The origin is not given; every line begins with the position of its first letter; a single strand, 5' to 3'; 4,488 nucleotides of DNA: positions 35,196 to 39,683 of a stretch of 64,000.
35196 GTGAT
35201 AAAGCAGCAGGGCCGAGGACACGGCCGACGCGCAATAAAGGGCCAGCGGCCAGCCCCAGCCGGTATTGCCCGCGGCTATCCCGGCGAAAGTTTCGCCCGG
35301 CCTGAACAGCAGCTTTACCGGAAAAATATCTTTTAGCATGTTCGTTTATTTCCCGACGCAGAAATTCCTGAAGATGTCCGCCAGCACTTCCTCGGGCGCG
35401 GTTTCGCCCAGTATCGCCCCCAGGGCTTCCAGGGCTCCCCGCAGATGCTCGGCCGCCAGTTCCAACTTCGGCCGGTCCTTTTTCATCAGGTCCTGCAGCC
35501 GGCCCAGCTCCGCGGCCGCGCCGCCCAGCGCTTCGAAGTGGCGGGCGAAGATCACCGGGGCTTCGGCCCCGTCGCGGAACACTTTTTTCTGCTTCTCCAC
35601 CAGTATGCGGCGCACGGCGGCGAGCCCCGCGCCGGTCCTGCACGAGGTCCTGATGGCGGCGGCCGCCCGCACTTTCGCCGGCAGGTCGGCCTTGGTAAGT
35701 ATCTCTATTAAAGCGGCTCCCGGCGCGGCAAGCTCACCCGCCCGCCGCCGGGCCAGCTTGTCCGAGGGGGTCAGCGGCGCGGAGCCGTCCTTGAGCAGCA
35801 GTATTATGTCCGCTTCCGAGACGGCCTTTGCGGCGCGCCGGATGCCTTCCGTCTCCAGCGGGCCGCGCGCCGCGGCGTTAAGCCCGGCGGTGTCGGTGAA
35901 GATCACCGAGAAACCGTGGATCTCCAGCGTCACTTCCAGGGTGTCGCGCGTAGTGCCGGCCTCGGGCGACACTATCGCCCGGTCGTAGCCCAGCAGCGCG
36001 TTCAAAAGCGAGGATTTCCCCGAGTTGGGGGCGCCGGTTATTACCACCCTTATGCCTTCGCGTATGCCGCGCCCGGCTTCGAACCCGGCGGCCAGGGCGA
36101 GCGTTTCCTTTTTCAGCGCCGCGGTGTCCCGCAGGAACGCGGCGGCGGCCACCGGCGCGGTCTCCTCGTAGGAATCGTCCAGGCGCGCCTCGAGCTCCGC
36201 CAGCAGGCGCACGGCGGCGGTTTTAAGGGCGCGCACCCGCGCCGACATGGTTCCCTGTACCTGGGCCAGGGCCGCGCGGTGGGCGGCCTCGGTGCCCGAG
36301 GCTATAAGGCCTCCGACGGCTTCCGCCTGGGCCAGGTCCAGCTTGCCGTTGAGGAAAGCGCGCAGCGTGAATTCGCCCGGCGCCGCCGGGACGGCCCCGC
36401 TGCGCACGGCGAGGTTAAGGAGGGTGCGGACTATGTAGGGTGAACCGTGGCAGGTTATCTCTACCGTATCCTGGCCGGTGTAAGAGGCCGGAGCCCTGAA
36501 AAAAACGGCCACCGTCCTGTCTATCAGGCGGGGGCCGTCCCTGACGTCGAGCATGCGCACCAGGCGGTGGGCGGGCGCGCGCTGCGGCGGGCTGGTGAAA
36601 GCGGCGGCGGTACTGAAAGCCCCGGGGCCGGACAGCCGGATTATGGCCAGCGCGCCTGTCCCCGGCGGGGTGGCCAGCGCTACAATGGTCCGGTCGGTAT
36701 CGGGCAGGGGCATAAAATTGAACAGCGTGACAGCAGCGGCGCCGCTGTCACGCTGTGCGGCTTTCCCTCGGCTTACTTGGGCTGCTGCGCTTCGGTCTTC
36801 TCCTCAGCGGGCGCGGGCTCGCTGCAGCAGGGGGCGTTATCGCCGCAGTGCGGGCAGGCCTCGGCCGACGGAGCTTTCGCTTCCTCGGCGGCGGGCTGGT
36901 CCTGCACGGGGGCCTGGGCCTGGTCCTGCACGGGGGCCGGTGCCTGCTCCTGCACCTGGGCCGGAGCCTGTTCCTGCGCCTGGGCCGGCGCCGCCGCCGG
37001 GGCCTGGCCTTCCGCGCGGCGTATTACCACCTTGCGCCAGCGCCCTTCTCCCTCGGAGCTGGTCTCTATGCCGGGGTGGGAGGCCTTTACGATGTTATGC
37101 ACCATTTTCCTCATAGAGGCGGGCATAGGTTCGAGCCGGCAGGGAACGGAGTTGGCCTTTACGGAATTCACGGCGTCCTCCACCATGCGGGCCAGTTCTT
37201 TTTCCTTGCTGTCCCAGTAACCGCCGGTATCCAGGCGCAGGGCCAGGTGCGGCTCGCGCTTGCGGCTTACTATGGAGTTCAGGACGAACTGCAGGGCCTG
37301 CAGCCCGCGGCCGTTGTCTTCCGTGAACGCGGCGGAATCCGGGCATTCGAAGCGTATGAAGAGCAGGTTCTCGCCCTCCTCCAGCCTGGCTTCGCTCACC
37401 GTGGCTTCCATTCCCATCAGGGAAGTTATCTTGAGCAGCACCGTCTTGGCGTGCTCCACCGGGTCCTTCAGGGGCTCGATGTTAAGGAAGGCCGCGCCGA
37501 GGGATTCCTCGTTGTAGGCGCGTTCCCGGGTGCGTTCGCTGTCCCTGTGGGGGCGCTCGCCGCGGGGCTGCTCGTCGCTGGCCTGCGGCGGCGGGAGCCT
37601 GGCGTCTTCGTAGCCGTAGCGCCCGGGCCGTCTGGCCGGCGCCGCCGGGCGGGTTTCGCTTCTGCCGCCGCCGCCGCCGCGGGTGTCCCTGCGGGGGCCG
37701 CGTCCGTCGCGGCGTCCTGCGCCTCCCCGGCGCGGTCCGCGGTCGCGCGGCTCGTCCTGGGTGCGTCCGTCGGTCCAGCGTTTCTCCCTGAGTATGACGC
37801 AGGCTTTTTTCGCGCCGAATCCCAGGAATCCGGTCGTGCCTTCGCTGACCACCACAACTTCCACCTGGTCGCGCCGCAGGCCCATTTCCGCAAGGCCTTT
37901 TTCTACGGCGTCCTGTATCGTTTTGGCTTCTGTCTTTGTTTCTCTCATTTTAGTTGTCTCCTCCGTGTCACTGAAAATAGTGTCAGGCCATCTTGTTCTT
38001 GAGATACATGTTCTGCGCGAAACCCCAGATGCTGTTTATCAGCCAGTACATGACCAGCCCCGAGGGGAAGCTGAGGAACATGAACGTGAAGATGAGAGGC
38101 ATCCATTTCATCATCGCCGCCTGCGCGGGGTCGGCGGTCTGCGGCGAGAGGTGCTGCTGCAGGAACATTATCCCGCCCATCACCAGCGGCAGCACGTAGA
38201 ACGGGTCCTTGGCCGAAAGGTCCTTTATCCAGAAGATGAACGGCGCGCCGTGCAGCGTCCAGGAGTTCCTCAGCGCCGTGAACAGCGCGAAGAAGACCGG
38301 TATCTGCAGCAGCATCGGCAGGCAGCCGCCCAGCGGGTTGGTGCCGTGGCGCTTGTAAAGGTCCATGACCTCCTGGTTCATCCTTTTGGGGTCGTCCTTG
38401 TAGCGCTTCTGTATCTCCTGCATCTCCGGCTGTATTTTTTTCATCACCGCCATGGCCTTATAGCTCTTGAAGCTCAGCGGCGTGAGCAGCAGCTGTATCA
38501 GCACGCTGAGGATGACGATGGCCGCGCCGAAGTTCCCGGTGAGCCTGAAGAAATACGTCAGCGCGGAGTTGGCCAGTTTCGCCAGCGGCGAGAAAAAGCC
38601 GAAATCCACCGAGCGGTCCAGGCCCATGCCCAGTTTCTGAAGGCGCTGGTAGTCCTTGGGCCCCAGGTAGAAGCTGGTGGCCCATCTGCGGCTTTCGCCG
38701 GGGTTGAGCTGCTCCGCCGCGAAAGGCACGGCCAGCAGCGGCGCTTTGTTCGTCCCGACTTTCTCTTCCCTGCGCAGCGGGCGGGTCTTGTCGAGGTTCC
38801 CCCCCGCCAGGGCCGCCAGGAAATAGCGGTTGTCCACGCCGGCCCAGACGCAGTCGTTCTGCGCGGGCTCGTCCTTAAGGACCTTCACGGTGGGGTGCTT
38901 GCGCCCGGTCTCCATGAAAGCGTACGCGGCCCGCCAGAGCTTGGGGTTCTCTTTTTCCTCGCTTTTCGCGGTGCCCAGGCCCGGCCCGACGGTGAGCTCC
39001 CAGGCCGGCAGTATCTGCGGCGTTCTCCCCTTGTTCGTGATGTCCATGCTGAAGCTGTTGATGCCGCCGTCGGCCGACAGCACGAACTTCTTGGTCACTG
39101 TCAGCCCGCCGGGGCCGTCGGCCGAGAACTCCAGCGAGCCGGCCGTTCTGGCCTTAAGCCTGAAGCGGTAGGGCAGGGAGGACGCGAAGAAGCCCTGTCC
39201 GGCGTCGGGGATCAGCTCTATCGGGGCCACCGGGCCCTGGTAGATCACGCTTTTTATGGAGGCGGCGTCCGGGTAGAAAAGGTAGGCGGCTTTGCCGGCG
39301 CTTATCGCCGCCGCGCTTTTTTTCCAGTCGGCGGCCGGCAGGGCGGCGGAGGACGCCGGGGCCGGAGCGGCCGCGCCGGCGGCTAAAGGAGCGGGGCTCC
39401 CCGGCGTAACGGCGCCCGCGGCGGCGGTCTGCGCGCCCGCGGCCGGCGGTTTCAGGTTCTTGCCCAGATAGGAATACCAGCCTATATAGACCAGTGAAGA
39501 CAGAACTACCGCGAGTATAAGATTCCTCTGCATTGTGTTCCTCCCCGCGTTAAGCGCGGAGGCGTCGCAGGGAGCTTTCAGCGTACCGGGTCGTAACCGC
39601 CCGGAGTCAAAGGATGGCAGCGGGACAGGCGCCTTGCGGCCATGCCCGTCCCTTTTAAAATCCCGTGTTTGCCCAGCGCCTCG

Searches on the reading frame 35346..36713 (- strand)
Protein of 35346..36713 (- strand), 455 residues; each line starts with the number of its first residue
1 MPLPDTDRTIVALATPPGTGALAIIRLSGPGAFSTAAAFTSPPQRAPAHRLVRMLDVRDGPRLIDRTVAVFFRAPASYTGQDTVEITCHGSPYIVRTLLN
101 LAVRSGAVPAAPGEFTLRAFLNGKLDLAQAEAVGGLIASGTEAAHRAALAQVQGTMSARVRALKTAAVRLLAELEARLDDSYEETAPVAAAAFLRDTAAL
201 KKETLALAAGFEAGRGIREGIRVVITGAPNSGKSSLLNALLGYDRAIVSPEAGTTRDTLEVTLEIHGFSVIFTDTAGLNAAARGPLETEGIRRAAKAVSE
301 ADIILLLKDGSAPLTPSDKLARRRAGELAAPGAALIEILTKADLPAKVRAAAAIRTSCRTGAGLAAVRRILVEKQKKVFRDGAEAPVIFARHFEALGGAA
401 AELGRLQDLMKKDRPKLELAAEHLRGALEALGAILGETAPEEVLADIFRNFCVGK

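Call 45: search_protein_families(library=pfam, proteins=[window:35346-36713:-], max_evalue=0.01)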
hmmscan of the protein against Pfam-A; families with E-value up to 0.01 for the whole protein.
window:35346-36713:- (455 aa): 6 families
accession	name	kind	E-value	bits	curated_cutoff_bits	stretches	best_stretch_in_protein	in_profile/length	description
PF12631.12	MnmE_helical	-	2.6e-39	136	40.1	1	127-452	1-211/211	MnmE helical domain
PF10396.14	TrmE_N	-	1.4e-36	125.7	29.8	1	9-124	1-117/117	GTP-binding protein TrmE N-terminus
PF01926.29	MMR_HSR1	-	6.4e-22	78.2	21.9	1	222-322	1-97/113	50S ribosome-binding GTPase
PF00350.29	Dynamin_N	-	1.7e-06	28.6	27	1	223-263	1-40/168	Dynamin family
PF02421.24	FeoB_N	-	3.9e-05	23.6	27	1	222-284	2-63/156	Ferrous iron transport protein B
PF13521.12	AAA_28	-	0.001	19.8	27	1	222-255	1-34/164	AAA domain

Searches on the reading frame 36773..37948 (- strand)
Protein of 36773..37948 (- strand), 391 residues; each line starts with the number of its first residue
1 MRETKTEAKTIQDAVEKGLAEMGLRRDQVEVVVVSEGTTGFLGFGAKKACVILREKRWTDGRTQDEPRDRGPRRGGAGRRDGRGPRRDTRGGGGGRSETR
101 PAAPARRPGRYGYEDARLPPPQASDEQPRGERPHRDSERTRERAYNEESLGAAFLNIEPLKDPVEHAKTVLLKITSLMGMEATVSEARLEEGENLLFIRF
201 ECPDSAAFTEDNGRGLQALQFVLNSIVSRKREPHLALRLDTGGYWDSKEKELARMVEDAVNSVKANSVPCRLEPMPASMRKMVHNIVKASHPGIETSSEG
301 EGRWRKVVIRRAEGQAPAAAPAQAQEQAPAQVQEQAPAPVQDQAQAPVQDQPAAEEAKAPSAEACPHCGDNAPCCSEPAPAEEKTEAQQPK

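Call 45: search_protein_families(library=pfam, proteins=[window:36773-37948:-], max_evalue=0.01)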
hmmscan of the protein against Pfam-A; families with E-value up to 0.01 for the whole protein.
window:36773-37948:- (391 aa): 2 families
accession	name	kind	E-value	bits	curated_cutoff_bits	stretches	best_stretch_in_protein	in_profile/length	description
PF14804.11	Jag_N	-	3.1e-15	56.8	25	1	7-51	2-46/50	Jag N-terminus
PF01424.28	R3H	-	9.4e-12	45.2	26.8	1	251-311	2-60/60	R3H domain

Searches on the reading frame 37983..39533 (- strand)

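Call 45: search_protein_families(library=pfam, proteins=[window:37983-39533:-], max_evalue=0.01)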
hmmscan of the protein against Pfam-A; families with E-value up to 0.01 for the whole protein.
window:37983-39533:- (516 aa): 2 families
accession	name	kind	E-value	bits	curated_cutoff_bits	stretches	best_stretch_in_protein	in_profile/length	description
PF02096.25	60KD_IMP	-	2e-62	210.4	35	1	335-512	1-162/163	60Kd inner membrane protein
PF14849.12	YidC_periplas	-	6.4e-16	59.5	24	1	129-319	85-278/283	YidC periplasmic domain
